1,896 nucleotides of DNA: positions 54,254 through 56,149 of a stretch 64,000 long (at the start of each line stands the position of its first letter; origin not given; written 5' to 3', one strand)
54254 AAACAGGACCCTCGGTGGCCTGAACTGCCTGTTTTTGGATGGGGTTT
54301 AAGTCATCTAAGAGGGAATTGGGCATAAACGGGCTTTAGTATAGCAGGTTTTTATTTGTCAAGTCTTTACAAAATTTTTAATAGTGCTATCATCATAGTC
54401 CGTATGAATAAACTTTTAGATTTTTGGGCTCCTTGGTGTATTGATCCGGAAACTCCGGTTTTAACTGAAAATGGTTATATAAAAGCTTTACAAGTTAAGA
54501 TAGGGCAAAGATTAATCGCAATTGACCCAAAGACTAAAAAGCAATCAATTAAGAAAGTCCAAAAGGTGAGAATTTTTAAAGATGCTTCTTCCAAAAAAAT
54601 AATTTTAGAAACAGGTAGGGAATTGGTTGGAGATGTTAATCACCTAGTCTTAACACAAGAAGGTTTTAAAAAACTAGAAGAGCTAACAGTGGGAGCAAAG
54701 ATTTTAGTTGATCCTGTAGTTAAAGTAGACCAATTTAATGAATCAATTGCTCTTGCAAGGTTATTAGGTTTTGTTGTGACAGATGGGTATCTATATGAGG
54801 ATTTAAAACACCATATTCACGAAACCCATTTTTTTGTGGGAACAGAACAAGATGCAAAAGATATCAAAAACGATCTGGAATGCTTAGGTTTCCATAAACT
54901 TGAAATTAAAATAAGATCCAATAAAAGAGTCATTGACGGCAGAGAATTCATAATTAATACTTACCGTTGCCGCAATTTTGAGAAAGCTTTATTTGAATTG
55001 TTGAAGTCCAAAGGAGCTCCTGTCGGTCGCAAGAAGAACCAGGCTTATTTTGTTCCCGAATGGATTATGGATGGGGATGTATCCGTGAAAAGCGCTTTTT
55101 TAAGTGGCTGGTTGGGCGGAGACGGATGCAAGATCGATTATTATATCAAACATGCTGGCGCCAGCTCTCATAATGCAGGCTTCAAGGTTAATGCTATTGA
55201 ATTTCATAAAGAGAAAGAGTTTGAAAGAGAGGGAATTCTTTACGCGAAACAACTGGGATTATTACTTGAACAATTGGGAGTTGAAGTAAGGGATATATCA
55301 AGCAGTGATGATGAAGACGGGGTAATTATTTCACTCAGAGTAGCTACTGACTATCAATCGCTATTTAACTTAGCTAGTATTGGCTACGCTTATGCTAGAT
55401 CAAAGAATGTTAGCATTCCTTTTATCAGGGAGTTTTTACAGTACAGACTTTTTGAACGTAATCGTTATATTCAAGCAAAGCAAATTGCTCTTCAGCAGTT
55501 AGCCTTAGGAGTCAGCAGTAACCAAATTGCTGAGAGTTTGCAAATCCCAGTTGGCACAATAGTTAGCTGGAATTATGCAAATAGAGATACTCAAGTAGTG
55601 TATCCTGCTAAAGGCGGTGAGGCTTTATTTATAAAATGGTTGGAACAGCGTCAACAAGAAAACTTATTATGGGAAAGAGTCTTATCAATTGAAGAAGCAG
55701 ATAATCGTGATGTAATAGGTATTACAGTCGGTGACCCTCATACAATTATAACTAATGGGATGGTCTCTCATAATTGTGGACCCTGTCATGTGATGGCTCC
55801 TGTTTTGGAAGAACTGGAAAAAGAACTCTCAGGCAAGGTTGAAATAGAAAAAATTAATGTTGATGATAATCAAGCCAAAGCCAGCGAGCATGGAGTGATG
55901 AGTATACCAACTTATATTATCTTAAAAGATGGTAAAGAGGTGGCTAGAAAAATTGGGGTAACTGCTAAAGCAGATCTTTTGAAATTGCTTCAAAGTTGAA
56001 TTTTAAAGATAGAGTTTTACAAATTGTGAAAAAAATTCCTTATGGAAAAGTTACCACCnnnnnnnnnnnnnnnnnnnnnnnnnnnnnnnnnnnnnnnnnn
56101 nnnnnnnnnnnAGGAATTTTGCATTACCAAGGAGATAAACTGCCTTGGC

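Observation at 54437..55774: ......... intein in the thioredoxin WCGPC active site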

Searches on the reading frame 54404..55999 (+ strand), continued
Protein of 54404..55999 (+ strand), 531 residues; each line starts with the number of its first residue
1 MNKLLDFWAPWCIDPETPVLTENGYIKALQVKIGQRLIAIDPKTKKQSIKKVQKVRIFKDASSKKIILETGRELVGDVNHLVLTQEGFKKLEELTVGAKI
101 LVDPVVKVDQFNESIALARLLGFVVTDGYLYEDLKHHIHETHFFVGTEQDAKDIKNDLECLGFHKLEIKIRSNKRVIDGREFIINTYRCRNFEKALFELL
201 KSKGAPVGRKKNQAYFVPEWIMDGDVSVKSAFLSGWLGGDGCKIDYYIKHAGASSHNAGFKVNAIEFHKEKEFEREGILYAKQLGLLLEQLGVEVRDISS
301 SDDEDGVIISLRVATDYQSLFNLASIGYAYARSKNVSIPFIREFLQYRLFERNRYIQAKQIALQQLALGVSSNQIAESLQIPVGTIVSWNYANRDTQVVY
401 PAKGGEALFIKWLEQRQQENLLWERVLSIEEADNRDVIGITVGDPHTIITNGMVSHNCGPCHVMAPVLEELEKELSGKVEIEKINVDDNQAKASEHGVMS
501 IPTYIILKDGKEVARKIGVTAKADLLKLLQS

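Call 27: fold_search(model_id=the predicted structure, library=pdb)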
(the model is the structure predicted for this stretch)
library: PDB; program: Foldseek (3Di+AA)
matches with E <= 10: 1212; with E <= 0.001: 161
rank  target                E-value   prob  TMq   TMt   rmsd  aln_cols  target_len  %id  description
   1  7qss                  2.5e-14  1.00  0.28  0.34  18.1       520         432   14  Crystal structure of homing endonuclease-associated TliVMA intein (C1A) (released 2022-03-30)
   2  7qsu                  1.8e-13  1.00  0.27  0.38  17.2       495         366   14  Crystal structure of homing endonuclease-associated TliVMA intein (C1A, d333-339) (released 2022-03-30)
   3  1dq3                  2.2e-13  1.00  0.27  0.30  17.3       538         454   14  CRYSTAL STRUCTURE OF AN ARCHAEAL INTEIN-ENCODED HOMING ENDONUCLEASE PI-PFUI (released 2000-07-05)
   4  7qst                  2.4e-11  1.00  0.26  0.36  15.3       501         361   14  Crystal structure of homing endonuclease-associated PhoVMA intein (C1A) (released 2022-03-30)
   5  2cw7                  3.1e-10  1.00  0.26  0.26  17.1       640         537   13  Crystal structure of intein homing endonuclease II (released 2006-04-18)
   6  1mow_G                1.8e-07  1.00  0.28  0.56  11.2       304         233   15  E-DreI (released 2002-11-29)
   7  1mow_A                5.9e-07  1.00  0.28  0.56  10.8       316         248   13  E-DreI (released 2002-11-29)
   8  6frh_A                8.1e-07  1.00  0.18  0.58   3.8       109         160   19  Crystal structure of Ssp DnaB Mini-Intein variant M86 (released 2019-01-30)
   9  6frg                  2.0e-06  1.00  0.17  0.55   1.8        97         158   22  Crystal structure of G-1F mutant of Ssp DnaB Mini-Intein variant M86 (released 2019-01-30)
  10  6x1j_A                3.1e-06  1.00  0.27  0.55   5.9       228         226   15  The homing endonuclease I-WcaI bound to its DNA recognition sequence (released 2021-05-26)
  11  6frh_B                3.7e-06  1.00  0.17  0.58   4.3       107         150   20  Crystal structure of Ssp DnaB Mini-Intein variant M86 (released 2019-01-30)
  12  1mi8                  5.6e-06  1.00  0.17  0.61   1.7        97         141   22  2.0 Angstrom crystal structure of a DnaB intein from Synechocystis sp. PCC 6803 (released 2003-08-19)
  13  2ab5_A                6.2e-06  1.00  0.26  0.49   7.4       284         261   13  bI3 LAGLIDADG Maturase (released 2005-08-30)
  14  2vs7_G                6.9e-06  1.00  0.23  0.61   8.0       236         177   14  The crystal structure of I-DmoI in complex with DNA and Ca (released 2008-11-11)
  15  6qaz                  8.0e-06  1.00  0.16  0.63   1.9        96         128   25  Crystal structure of gp41-1 intein (released 2019-11-13)
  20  4o1r                  1.7e-05  1.00  0.17  0.61   1.9        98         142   19  Crystal structure of NpuDnaB intein (released 2014-03-19)
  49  2in0                  1.4e-04  1.00  0.17  0.61   1.4        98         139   18  crystal structure of Mtu recA intein splicing domain (released 2007-05-01)
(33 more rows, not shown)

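Call 31: find_related_loci(query=A1, collection=genome_contigs, flank=4000)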
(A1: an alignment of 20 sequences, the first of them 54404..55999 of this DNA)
Query A1 (531 aa) in genome_contigs; peptide patterns used: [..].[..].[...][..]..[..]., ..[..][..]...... (x = any residue, [..] = any of these).
45 stretches matched a pattern; 15 encode a relative of the query (tblastn E <= 1e-3); 15 distinct loci.
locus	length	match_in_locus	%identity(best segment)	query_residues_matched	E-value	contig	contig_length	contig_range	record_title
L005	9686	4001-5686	79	1-529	0e+0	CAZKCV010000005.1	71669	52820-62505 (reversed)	MAG TPA_asm: uncultured Gammaproteobacteria bacterium isolate binchicken_co251_142 genome assembly, contig: NODE_536_len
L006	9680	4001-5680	70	3-529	0e+0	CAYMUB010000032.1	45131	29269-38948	MAG TPA_asm: uncultured Gammaproteobacteria bacterium isolate binchicken_co203_488 genome assembly, contig: k141_3483721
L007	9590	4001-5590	69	1-531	0e+0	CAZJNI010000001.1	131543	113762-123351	MAG TPA_asm: uncultured Gammaproteobacteria bacterium isolate binchicken_co38_1358 genome assembly, contig: NODE_360_len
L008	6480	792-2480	65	1-531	0e+0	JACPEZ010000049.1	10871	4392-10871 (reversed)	MAG: Candidatus Daviesbacteria bacterium isolate NC_groundwater_348_Ag_B-0.1um_41_18 GD18-4_B1_scaffold_1412675, whole g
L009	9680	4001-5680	62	1-531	0e+0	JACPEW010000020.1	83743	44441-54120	MAG: Candidatus Daviesbacteria bacterium isolate NC_groundwater_345_Ag_B-0.1um_36_18 GD18-4_B1_scaffold_795780, whole ge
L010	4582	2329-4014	63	1-530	0e+0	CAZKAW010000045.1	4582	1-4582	MAG TPA_asm: uncultured Gammaproteobacteria bacterium isolate binchicken_co38_470 genome assembly, contig: NODE_39371_le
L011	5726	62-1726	62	1-524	0e+0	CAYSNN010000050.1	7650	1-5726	MAG TPA_asm: uncultured Gammaproteobacteria bacterium isolate binchicken_co251_42 genome assembly, contig: NODE_13714_le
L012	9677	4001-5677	59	1-527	0e+0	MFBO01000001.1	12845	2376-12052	MAG: Candidatus Curtissbacteria bacterium RIFCSPLOWO2_01_FULL_38_11b rifcsplowo2_01_scaffold_12528, whole genome shotgun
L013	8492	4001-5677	58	3-529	0e+0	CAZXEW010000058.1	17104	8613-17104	MAG TPA_asm: uncultured Gammaproteobacteria bacterium isolate binchicken_co203_146 genome assembly, contig: k141_2260750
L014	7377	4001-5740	31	4-530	2e-80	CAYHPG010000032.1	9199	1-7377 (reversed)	MAG TPA_asm: uncultured Gammaproteobacteria bacterium isolate ERP119705_co14_260 genome assembly, contig: NODE_11172_len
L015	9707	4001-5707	33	5-523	1e-79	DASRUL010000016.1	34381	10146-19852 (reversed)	MAG TPA_asm: Candidatus Nanoarchaeia archaeon isolate SMAG_U8021 k141_2231595, whole genome shotgun sequence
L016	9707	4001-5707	30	4-525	3e-77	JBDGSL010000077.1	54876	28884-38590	MAG: Candidatus Nanohalobium sp. isolate DAL-WCL_22_75C1R DAL-WCL_22_75C1R_77, whole genome shotgun sequence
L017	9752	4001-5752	31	4-531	3e-75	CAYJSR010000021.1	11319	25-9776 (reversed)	MAG TPA_asm: Candidatus Woesearchaeota archaeon isolate ERP125453_co1_330 genome assembly, contig: NODE_6553_length_1131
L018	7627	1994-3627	32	4-500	5e-57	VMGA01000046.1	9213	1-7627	MAG: Microgenomates group bacterium Gr01-1014_16 G01um101416_scaffold_5550, whole genome shotgun sequence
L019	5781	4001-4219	44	458-530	5e-15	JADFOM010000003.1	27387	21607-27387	MAG: Acidobacteria bacterium isolate B69T1B8 B69T1B8_NODE2671, whole genome shotgun sequence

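Call 38: find_related_loci(query=A1, collection=viral_contigs, flank=4000)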
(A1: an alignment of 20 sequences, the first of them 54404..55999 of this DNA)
Query A1 (531 aa) in viral_contigs; peptide patterns used: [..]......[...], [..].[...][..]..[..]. (x = any residue, [..] = any of these).
24 stretches matched a pattern, but none encodes a relative of the query by tblastn (E <= 1e-3).

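Call 50: find_encoding_contigs(protein=P0001, flank=1000, max_places=4)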
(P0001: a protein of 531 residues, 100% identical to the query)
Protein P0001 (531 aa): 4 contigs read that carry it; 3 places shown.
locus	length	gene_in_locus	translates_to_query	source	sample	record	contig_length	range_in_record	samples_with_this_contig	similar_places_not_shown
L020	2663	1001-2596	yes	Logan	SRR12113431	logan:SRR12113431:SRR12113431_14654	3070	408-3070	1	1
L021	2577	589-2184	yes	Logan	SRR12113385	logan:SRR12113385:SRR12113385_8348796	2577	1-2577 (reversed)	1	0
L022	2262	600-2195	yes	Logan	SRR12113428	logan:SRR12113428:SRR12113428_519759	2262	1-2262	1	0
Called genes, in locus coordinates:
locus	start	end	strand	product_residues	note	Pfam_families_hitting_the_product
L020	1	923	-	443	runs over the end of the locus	?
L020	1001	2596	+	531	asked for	PF14890:Intein_splicing, PF13192:Thioredoxin_3 (faint), PF00085:Thioredoxin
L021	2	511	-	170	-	?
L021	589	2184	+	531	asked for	PF14890:Intein_splicing, PF13192:Thioredoxin_3 (faint), PF00085:Thioredoxin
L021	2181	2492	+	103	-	PF01035:DNA_binding_1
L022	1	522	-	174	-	?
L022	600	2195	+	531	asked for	PF14890:Intein_splicing, PF13192:Thioredoxin_3 (faint), PF00085:Thioredoxin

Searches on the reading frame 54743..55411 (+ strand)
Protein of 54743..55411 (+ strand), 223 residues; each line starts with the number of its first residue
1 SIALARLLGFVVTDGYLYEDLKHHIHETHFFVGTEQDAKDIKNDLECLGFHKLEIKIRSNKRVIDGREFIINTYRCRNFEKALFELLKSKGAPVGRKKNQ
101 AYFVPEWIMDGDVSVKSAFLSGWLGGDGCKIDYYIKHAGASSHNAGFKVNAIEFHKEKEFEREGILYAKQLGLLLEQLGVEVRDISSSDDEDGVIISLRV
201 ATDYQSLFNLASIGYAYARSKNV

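Call 36: search_protein_families(library=pfam, proteins=[window:54743-55411:+], max_evalue=10)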
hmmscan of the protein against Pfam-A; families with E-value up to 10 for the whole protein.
seq(223 aa): 2 families
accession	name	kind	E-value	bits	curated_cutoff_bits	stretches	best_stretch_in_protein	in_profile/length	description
PF14528.11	LAGLIDADG_3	-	0.96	10.2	22.5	0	115-131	2-18/82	LAGLIDADG-like domain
PF23223.1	zf-C2H2_ZNF462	-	3.4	7.9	27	1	18-29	16-27/31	Zinc finger protein 462, C2H2 zinc finger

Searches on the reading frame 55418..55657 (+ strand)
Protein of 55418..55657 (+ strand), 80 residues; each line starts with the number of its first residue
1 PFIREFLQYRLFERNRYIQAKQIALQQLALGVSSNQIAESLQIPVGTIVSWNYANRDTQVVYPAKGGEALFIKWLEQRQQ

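Call 36: search_protein_families(library=pfam, proteins=[window:55418-55657:+], max_evalue=10)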
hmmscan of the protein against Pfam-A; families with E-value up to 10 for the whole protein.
seq(80 aa): 2 families
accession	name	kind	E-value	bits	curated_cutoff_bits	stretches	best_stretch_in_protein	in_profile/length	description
PF00196.25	GerE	-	0.044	13.8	23.5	1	25-48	11-34/57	Bacterial regulatory proteins, luxR family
PF13384.12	HTH_23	-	0.15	12.4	24.6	1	19-51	5-37/50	Homeodomain-like domain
